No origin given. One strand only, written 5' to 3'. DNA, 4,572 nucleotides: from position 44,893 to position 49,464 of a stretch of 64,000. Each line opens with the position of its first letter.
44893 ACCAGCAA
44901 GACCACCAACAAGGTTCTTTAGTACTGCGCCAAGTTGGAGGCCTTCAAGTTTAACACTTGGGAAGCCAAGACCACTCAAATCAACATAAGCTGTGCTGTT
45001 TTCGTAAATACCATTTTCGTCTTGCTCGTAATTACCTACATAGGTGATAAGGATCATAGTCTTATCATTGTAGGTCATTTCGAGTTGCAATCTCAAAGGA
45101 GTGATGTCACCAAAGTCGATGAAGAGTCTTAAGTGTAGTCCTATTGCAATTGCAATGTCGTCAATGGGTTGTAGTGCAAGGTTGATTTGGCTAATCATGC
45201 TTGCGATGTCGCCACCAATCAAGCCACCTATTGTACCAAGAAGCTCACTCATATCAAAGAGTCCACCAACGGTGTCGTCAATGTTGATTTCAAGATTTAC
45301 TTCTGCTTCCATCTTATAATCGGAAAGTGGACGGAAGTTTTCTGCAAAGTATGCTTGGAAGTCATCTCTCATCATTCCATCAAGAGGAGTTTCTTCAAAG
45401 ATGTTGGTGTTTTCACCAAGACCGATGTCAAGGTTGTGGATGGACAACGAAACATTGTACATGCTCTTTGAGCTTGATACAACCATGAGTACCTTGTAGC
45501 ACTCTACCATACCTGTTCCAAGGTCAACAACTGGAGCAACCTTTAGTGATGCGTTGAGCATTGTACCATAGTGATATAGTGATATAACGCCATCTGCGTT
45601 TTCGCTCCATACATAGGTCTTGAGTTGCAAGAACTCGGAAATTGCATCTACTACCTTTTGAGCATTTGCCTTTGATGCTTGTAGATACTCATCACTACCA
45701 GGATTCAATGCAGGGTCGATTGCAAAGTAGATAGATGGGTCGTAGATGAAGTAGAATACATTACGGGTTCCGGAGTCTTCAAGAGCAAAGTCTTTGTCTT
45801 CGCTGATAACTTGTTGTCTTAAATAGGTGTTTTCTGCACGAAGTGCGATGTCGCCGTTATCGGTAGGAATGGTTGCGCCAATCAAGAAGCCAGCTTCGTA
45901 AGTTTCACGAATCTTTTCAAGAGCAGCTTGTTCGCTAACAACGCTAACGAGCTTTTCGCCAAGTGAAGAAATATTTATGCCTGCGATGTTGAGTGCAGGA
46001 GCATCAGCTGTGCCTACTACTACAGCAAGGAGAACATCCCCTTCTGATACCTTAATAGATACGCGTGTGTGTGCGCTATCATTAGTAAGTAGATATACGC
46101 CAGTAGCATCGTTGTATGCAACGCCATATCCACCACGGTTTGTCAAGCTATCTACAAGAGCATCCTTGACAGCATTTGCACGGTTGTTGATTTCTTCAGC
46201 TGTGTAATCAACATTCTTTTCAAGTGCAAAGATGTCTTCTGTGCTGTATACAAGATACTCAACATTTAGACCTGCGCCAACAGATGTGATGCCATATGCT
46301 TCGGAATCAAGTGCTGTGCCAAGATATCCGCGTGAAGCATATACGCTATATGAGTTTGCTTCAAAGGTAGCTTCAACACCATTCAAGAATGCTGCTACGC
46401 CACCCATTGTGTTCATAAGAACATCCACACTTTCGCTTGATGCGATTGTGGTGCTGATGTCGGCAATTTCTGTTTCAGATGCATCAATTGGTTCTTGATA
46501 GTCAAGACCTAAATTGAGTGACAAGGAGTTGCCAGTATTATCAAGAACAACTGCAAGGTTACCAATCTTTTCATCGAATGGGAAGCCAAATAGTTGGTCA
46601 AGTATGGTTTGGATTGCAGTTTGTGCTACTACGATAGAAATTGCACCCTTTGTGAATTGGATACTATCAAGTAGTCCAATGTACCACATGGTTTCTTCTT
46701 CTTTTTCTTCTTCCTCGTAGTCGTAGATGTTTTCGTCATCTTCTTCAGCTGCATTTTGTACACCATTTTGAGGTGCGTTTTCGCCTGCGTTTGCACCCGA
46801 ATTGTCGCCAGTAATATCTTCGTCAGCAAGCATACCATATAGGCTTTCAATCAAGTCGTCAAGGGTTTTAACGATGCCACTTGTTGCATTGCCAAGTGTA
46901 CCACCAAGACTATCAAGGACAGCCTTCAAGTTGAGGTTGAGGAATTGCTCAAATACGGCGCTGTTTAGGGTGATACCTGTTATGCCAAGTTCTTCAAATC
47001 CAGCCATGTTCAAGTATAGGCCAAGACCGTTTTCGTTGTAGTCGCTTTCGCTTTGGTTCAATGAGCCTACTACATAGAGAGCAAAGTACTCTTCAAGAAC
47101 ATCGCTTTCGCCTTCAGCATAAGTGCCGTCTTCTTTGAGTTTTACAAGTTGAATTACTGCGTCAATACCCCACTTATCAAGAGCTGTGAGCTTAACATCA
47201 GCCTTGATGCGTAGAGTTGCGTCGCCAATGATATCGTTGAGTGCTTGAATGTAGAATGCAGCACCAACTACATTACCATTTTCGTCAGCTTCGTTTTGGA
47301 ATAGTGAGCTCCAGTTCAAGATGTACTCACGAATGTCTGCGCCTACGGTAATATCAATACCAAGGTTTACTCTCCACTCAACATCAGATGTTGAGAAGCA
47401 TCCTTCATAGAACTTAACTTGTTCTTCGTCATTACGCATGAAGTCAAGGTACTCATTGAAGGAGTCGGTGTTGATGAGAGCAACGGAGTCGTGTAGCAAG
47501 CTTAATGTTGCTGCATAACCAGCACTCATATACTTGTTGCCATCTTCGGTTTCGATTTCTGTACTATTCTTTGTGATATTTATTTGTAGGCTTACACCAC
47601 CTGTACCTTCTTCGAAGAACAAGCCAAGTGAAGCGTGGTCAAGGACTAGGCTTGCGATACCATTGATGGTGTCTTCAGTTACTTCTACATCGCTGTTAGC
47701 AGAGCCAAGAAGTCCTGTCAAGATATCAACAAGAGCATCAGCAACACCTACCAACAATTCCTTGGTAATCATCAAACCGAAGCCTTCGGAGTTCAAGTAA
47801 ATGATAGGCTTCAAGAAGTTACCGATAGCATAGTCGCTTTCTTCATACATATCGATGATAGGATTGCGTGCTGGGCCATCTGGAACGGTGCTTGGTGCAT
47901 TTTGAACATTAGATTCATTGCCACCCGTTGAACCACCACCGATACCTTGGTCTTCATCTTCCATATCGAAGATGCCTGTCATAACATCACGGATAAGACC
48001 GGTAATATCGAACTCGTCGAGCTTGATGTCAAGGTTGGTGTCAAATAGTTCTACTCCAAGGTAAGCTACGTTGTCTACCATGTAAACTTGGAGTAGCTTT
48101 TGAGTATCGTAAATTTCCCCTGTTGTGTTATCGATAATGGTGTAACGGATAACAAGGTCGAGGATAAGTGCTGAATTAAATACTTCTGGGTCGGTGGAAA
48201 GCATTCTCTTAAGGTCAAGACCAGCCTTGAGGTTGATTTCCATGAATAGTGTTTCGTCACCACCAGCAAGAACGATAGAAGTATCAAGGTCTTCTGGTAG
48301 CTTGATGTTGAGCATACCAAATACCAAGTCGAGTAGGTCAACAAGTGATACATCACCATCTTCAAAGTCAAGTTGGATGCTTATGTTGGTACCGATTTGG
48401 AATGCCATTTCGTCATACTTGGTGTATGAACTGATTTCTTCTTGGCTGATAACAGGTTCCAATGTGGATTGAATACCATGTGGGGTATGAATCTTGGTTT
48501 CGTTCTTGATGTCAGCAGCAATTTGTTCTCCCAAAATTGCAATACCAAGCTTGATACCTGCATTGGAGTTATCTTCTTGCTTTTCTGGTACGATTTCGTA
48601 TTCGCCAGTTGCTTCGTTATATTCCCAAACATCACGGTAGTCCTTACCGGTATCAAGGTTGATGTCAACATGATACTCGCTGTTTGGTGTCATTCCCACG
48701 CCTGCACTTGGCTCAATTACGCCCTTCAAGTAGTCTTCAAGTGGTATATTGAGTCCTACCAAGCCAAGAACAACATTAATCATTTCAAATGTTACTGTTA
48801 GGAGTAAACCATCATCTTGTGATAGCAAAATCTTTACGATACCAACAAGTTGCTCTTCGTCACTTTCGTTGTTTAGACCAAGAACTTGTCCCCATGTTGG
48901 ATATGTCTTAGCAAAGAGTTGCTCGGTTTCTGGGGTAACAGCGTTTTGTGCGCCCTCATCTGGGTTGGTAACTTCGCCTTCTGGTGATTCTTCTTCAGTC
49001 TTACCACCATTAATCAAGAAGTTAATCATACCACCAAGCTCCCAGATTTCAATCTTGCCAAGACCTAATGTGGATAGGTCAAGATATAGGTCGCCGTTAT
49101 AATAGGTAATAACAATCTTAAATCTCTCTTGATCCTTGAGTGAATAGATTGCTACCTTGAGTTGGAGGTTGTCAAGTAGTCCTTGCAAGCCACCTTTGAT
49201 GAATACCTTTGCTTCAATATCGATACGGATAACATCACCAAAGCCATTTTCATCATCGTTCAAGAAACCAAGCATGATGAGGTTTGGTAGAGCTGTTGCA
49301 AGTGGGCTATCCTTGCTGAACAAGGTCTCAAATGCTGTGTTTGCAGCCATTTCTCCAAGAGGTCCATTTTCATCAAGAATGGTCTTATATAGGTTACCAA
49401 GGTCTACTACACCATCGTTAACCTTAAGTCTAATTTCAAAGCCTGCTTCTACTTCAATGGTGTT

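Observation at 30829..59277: Single uninterrupted 28.4-kb ORF encoding a 9,482-aa predicted surface lipoprotein with no recognisable functional domain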

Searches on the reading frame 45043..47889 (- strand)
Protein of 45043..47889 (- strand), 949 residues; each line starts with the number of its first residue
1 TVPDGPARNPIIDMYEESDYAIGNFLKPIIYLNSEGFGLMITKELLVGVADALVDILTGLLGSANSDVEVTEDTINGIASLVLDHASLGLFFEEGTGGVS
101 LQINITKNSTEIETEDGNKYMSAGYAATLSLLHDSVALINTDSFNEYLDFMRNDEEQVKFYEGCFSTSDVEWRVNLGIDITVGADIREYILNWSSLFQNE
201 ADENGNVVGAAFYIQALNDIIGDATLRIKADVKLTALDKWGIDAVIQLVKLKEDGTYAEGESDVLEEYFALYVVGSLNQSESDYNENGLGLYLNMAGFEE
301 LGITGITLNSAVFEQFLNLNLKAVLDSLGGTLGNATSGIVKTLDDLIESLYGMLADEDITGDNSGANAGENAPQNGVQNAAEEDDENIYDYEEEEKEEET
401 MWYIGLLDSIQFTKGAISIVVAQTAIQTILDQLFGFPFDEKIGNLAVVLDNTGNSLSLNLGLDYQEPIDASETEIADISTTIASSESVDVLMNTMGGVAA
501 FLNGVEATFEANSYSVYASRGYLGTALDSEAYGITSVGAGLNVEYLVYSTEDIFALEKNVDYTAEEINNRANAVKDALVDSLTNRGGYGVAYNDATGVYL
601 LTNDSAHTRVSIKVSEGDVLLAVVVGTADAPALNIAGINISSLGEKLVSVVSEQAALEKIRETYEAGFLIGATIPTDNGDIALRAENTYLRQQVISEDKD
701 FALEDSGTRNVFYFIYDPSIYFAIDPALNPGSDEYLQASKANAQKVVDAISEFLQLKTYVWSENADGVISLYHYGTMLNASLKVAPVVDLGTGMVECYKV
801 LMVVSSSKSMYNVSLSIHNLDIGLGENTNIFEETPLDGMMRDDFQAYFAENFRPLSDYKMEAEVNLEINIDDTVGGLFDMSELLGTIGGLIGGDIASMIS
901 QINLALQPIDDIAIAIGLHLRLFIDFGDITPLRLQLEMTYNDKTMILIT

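Call 5: search_protein_families(library=pfam, proteins=[window:45043-47889:-], max_evalue=0.01)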
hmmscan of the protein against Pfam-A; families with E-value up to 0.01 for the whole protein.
window:45043-47889:- (949 aa): 0 families

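Call 22: search_protein_families(library=ncbifam, proteins=[window:45043-47889:-], max_evalue=0.01)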
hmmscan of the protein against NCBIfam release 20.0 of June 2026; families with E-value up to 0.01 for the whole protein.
window:45043-47889:- (949 aa): 0 families

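Call 106: search_protein_families(library=phrogs, proteins=[window:45043-47889:-], max_evalue=0.01)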
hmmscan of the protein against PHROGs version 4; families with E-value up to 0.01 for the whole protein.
window:45043-47889:- (949 aa): 1 family
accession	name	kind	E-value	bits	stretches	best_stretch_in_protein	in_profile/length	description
phrog_19355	-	unknown function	0.0078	17.3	0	382-432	65-118/132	-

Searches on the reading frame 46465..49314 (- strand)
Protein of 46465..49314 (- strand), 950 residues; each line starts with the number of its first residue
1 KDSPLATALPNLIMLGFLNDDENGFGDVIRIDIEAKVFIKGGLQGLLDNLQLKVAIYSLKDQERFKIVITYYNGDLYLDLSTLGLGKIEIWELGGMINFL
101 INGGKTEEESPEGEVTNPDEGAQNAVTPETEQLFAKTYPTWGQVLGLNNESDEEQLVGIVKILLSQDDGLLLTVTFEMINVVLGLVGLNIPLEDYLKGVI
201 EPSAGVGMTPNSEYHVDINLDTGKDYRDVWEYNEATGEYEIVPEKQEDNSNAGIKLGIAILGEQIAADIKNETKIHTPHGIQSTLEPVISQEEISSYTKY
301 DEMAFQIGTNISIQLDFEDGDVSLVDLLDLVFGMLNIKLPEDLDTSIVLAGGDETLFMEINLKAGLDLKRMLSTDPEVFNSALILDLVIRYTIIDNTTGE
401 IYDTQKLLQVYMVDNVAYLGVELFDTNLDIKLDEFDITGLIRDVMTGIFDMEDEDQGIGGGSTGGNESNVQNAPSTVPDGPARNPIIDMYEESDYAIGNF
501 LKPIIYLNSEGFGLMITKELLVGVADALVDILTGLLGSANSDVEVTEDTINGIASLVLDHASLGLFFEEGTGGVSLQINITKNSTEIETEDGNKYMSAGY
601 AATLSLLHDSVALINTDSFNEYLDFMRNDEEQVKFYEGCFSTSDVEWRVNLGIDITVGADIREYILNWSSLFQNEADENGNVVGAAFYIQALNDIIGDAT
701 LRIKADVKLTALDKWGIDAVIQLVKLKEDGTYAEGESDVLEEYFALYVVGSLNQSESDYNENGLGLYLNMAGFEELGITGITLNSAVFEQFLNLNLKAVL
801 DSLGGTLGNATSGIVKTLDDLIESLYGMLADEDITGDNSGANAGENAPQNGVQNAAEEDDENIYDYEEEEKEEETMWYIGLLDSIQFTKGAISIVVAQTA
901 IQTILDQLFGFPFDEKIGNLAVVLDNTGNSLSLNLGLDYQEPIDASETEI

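Call 43: search_protein_families(library=pfam, proteins=[window:46465-49314:-], max_evalue=0.1)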
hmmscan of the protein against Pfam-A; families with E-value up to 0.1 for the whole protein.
window:46465-49314:- (950 aa): 1 family
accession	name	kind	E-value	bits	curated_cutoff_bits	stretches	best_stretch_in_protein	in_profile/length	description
PF16522.10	FliS_cochap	-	0.079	13.3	43.2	0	411-438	78-105/149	Flagellar FLiS export co-chaperone, HP1076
